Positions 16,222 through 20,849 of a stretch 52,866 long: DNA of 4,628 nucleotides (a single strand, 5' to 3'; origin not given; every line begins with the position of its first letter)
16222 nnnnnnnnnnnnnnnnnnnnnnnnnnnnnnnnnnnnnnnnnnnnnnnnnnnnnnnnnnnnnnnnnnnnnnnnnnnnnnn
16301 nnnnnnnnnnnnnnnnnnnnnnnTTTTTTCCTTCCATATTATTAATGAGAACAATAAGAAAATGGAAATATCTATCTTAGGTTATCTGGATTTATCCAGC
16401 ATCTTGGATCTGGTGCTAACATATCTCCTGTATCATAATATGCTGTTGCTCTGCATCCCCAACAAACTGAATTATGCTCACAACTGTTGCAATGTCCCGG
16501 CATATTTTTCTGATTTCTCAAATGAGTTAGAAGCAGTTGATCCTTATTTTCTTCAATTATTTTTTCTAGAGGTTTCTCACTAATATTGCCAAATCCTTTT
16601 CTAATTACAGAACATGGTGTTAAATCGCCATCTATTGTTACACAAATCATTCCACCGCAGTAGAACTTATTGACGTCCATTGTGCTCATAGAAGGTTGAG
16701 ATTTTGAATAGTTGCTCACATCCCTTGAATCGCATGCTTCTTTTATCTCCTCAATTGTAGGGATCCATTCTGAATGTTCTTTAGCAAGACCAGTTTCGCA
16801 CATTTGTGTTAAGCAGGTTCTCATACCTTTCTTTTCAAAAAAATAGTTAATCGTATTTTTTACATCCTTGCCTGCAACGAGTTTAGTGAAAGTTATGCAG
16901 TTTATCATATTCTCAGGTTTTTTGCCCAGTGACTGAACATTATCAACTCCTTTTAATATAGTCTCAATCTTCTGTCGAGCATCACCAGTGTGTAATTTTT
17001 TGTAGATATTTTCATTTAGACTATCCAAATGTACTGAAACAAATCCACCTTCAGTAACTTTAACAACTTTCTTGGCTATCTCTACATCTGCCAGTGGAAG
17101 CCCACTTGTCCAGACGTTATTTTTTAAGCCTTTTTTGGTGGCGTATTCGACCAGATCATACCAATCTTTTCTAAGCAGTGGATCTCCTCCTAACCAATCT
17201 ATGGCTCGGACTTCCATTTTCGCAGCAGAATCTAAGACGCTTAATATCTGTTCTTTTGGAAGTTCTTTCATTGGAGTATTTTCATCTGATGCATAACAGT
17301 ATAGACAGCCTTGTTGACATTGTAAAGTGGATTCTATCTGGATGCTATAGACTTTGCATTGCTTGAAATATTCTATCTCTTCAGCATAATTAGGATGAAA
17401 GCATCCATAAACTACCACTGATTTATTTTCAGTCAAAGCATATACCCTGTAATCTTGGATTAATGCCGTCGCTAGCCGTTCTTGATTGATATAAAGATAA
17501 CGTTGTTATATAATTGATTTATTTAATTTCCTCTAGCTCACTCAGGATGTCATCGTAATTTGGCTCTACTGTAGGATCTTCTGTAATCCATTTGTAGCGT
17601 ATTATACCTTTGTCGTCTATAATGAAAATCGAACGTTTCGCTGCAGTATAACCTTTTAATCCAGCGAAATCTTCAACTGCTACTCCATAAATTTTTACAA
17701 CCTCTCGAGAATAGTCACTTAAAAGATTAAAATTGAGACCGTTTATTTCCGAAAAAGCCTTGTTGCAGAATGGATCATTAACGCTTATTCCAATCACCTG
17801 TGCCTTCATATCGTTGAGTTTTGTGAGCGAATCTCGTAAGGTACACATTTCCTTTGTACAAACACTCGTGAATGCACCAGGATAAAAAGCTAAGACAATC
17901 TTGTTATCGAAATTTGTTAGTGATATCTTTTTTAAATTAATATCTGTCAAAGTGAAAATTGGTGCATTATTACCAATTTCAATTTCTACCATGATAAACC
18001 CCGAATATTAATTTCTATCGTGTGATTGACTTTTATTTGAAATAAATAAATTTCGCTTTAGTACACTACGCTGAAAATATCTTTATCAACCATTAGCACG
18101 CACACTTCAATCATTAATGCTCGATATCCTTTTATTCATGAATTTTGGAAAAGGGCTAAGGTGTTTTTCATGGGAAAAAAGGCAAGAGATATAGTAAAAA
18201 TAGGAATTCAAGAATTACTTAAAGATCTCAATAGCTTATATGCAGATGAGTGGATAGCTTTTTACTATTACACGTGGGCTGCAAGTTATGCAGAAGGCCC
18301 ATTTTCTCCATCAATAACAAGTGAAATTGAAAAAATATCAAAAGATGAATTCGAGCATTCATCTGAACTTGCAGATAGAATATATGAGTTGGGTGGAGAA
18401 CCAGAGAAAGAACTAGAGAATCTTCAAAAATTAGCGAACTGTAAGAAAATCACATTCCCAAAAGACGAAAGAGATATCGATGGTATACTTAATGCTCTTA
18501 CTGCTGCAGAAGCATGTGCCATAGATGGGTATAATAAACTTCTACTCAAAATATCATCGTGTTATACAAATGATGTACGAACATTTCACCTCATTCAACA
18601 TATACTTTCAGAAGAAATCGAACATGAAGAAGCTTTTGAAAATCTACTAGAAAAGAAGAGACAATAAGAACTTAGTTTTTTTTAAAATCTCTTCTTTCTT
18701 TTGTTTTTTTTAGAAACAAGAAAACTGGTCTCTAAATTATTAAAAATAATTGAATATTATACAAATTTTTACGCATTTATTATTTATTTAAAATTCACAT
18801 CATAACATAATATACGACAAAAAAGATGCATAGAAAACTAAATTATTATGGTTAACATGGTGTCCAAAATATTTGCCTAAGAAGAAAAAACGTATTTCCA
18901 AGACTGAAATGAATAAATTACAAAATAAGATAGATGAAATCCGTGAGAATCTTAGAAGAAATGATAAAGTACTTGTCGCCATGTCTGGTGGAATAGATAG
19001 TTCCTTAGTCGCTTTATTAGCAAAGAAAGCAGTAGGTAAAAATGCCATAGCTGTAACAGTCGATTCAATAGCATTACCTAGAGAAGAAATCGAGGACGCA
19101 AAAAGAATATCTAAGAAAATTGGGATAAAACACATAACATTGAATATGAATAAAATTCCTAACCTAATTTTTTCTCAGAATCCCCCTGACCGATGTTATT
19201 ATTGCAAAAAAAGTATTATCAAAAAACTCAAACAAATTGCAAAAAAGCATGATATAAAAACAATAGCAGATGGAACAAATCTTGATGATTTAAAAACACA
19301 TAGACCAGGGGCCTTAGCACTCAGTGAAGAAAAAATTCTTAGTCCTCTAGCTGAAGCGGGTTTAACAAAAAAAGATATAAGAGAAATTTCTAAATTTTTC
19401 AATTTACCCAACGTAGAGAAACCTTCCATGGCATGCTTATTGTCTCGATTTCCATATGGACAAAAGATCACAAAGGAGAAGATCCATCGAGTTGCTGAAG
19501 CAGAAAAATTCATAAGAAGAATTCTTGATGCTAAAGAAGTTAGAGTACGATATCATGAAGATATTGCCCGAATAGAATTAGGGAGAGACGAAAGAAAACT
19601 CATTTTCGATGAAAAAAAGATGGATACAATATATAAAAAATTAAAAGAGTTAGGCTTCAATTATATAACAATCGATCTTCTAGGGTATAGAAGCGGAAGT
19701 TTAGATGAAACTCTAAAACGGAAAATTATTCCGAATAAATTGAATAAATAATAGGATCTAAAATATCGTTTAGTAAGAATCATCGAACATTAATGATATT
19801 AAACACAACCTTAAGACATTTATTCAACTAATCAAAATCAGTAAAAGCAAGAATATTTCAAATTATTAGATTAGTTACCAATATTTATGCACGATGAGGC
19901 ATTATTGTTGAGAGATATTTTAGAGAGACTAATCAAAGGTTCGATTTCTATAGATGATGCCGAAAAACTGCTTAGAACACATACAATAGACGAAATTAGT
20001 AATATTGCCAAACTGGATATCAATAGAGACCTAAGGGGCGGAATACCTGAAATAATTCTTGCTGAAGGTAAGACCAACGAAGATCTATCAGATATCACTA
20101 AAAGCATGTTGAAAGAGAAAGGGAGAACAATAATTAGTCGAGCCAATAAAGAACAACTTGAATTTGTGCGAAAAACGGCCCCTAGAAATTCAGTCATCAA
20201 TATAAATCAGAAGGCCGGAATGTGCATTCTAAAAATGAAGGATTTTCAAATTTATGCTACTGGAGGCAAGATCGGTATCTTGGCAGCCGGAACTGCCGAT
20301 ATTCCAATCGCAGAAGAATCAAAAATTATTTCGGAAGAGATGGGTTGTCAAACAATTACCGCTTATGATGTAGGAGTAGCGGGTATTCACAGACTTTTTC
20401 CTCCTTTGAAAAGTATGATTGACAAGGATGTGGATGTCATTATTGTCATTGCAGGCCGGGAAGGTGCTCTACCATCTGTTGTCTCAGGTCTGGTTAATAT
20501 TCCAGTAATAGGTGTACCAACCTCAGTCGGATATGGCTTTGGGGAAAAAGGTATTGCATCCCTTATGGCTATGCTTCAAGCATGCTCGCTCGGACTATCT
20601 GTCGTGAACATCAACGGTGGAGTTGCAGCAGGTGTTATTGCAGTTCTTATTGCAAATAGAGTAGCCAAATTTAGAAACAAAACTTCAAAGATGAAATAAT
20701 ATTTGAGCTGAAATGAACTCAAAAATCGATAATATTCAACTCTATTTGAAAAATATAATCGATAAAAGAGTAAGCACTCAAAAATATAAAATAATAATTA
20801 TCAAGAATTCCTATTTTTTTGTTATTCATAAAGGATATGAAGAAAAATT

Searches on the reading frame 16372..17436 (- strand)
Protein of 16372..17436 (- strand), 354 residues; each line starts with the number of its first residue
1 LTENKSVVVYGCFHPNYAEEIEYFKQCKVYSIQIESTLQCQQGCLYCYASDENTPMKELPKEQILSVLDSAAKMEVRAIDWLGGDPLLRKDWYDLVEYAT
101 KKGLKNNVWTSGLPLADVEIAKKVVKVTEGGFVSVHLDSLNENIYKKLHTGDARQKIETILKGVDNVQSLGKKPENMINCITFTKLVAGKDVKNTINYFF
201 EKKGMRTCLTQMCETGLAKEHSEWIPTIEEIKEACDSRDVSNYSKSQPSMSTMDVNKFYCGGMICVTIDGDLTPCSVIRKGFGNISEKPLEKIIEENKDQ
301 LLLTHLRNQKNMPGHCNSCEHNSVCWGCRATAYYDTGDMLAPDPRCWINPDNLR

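Call 21: search_protein_families(library=pfam, proteins=[window:16372-17436:-], max_evalue=0.001)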
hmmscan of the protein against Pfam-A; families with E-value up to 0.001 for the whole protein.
window:16372-17436:- (354 aa): 3 families
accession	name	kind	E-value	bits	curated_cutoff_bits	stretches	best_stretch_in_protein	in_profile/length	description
PF04055.27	Radical_SAM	-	8.1e-18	65.6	29.5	1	35-181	2-149/166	Radical SAM superfamily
PF13186.11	SPASM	-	4.2e-06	27.4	21.5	1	263-320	7-67/67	Iron-sulfur cluster-binding domain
PF13353.11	Fer4_12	-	5.2e-05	24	22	1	39-128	14-109/137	4Fe-4S single cluster domain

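Call 47: search_protein_families(library=ncbifam, proteins=[window:16372-17436:-], max_evalue=0.0001)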
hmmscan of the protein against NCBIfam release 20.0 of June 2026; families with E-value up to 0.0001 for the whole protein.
window:16372-17436:- (354 aa): 44 families (the best 25 are shown)
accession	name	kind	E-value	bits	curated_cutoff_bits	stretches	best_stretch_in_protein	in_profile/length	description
TIGR04053.2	TIGR04053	equivalog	1.6e-30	106.6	395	2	216-349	241-365/366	TIGR04053 family radical SAM/SPASM domain-containing protein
TIGR04055.1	rSAM_NirJ2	equivalog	1.8e-30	106.6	500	2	35-171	5-137/326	putative heme d1 biosynthesis radical SAM protein NirJ2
TIGR04545.1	rSAM_ahbD_hemeb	equivalog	1.2e-29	103.8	500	2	249-350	241-339/339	heme b synthase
TIGR04546.1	rSAM_ahbC_deAc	equivalog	1.7e-26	92.9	650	2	26-173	35-178/390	12,18-didecarboxysiroheme deacetylase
TIGR04054.1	rSAM_NirJ1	equivalog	8.9e-26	90.4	650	2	34-216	40-214/387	putative heme d1 biosynthesis radical SAM protein NirJ1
TIGR04347.1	pseudo_SAM_Halo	equivalog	2.2e-24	86.4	525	2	35-175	43-179/390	TIGR04347 family pseudo-SAM/SPASM protein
TIGR04051.1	rSAM_NirJ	equivalog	1.6e-22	80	515.45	2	39-143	11-114/354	heme d1 biosynthesis radical SAM protein NirJ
TIGR04303.1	GeoRSP_rSAM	equivalog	2.4e-22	80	400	1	39-347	14-325/325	GeoRSP system radical SAM/SPASM protein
NF045574.1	sacti_mat_StsB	exception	1e-20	74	625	1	30-339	96-406/466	StsB family radical SAM/SPASM domain sactipeptide maturase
TIGR02109.1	PQQ_syn_pqqE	equivalog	2.1e-20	73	381.35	1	32-350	9-334/358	pyrroloquinoline quinone biosynthesis protein PqqE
TIGR02668.1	moaA_archaeal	equivalog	6.1e-20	71.4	325.25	1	28-239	8-214/303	GTP 3',8-cyclase MoaA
NF001199.0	PRK00164.2-1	equivalog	3.7e-19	69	231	1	28-213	10-189/308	GTP 3',8-cyclase MoaA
TIGR03962.1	mycofact_rSAM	equivalog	1.8e-17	63.5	265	1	33-348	15-333/339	mycofactocin radical SAM maturase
TIGR03913.1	rad_SAM_trio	equivalog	2.4e-15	55.9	591.75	1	25-141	15-128/477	GDL motif peptide-associated radical SAM/SPASM maturase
NF050035.1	rSAM_WgK_link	exception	2.6e-15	56.3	650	1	32-239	11-217/367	radical SAM/SPASM peptide maturase WgkB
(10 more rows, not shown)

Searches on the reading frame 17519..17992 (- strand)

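Call 21: search_protein_families(library=pfam, proteins=[window:17519-17992:-], max_evalue=0.001)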
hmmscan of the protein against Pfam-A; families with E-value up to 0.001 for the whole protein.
window:17519-17992:- (157 aa): 2 families
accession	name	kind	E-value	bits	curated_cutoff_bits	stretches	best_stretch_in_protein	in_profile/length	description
PF00578.27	AhpC-TSA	-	4.3e-33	114.3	26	1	6-133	1-123/124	AhpC/TSA family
PF08534.16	Redoxin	-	3.1e-22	79.4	26.6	1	7-150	3-148/148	Redoxin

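Call 47: search_protein_families(library=ncbifam, proteins=[window:17519-17992:-], max_evalue=0.0001)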
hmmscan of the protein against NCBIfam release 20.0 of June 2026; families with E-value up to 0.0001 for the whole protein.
window:17519-17992:- (157 aa): 13 families
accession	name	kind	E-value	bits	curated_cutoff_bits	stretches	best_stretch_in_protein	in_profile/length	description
NF006960.0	PRK09437.1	equivalog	1.1e-26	93.6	140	1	1-132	1-133/156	thioredoxin-dependent thiol peroxidase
NF001808.0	PRK00522.1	equivalog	5e-22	78.1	123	1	4-153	18-165/167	thiol peroxidase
NF045827.1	perox_SUH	exception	5.5e-21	74.7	298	1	3-155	17-167/178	thiol peroxidase Prx-SUH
NF053650.1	PerredPrxQDein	equivalog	2.6e-17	63.2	260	1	11-152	2-141/148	thioredoxin-dependent peroxiredoxin PrxQ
NF040737.1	peroxi_PrxU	equivalog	5.1e-17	62.3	270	1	3-148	35-184/233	thioredoxin-dependent peroxiredoxin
NF009668.0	PRK13189.1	equivalog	1.2e-13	50.8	211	1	4-133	10-141/224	peroxiredoxin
TIGR03137.1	AhpC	equivalog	2e-13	50.5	272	1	22-139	23-139/187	alkyl hydroperoxide reductase subunit C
NF002854.0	PRK03147.1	subfamily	6.3e-13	49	170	1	4-105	36-138/176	thiol-disulfide oxidoreductase ResA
NF009669.0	PRK13190.1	equivalog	1.4e-09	37.4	261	1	5-134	4-133/203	putative peroxiredoxin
NF011576.0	PRK15000.1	subfamily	2e-09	37.4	301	1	29-151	34-156/200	peroxiredoxin C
NF010122.0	PRK13599.1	equivalog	7.3e-09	35.3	456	1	20-154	24-158/220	peroxiredoxin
NF009670.0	PRK13191.1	equivalog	4.3e-08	32.9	374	1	28-133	31-138/215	putative peroxiredoxin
NF040769.1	SelL_rel_redox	subfamily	1.6e-06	27.9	120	0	10-105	3-101/173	SelL-related redox protein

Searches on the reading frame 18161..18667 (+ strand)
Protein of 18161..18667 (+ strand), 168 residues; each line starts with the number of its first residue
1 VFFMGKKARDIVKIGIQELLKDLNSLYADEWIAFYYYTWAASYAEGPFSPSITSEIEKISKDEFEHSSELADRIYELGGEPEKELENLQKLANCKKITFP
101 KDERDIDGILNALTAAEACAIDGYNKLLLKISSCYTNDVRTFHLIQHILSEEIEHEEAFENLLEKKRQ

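Call 21: search_protein_families(library=pfam, proteins=[window:18161-18667:+], max_evalue=0.001)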
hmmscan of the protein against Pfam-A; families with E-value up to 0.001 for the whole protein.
window:18161-18667:+ (168 aa): 2 families
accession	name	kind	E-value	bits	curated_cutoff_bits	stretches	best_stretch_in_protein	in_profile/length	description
PF00210.30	Ferritin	-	1.4e-20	74.1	24.5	1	21-165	2-138/142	Ferritin-like domain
PF02915.23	Rubrerythrin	-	0.00028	21.7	22.8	1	27-163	7-137/137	Rubrerythrin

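Call 47: search_protein_families(library=ncbifam, proteins=[window:18161-18667:+], max_evalue=0.0001)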
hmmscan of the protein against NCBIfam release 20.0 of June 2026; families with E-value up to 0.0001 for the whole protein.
window:18161-18667:+ (168 aa): 2 families
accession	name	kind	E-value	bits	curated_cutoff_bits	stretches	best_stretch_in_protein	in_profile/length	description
NF040955.1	Arch_DPS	equivalog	5.7e-28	97.7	250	1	14-166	13-162/177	DNA protection during starvation protein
NF009990.0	PRK13456.1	equivalog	4.6e-27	94.8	158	1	14-166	18-167/188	DNA protection protein DPS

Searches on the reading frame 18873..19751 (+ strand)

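Call 21: search_protein_families(library=pfam, proteins=[window:18873-19751:+], max_evalue=0.001)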
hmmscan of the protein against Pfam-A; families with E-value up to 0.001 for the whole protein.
window:18873-19751:+ (292 aa): 9 families
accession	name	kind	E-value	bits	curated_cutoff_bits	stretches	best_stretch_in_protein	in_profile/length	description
PF02540.23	NAD_synthase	-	1.8e-12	47.4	21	1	23-100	9-89/242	NAD synthase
PF00733.27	Asn_synthase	-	5.8e-09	36.5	21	1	24-93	11-80/354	Asparagine synthase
PF06508.19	QueC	-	2.4e-08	34.2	22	1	32-98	1-66/210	Queuosine biosynthesis protein QueC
PF03054.22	tRNA_Me_trans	-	3.2e-07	30.6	20.6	1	32-212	2-185/202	tRNA methyl transferase HUP domain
PF00764.25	Arginosuc_synth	-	5.4e-07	30.2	27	1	32-91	1-60/162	Arginosuccinate synthase N-terminal HUP domain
PF24167.1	DUF7411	-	4.5e-06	26.8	28.7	1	32-139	2-107/194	Family of unknown function (DUF7411)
PF02568.20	ThiI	-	4.5e-05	23.6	20.5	1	31-175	4-158/197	Thiamine biosynthesis protein (ThiI)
PF01171.26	ATP_bind_3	-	8e-05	22.9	27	0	32-93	1-67/182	PP-loop family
PF01507.26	PAPS_reduct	-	0.0004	20.9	22.5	1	33-135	2-108/175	Phosphoadenosine phosphosulfate reductase domain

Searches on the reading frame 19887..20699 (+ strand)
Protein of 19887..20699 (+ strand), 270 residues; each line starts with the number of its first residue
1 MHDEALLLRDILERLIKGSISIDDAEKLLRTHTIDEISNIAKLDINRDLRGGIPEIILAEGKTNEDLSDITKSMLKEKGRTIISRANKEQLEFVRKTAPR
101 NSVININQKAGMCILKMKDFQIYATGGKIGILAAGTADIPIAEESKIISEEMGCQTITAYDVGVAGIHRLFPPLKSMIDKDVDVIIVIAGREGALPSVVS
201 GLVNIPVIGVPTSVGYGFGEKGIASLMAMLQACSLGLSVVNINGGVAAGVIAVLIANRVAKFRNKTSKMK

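Call 60: search_protein_families(library=pfam, proteins=[window:19887-20699:+], max_evalue=0.00001)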
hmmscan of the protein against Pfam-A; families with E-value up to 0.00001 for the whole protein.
window:19887-20699:+ (270 aa): 1 family
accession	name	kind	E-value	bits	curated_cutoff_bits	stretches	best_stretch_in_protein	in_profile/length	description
PF00731.26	AIRC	-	2.3e-16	60.1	30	1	128-257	1-128/148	AIR carboxylase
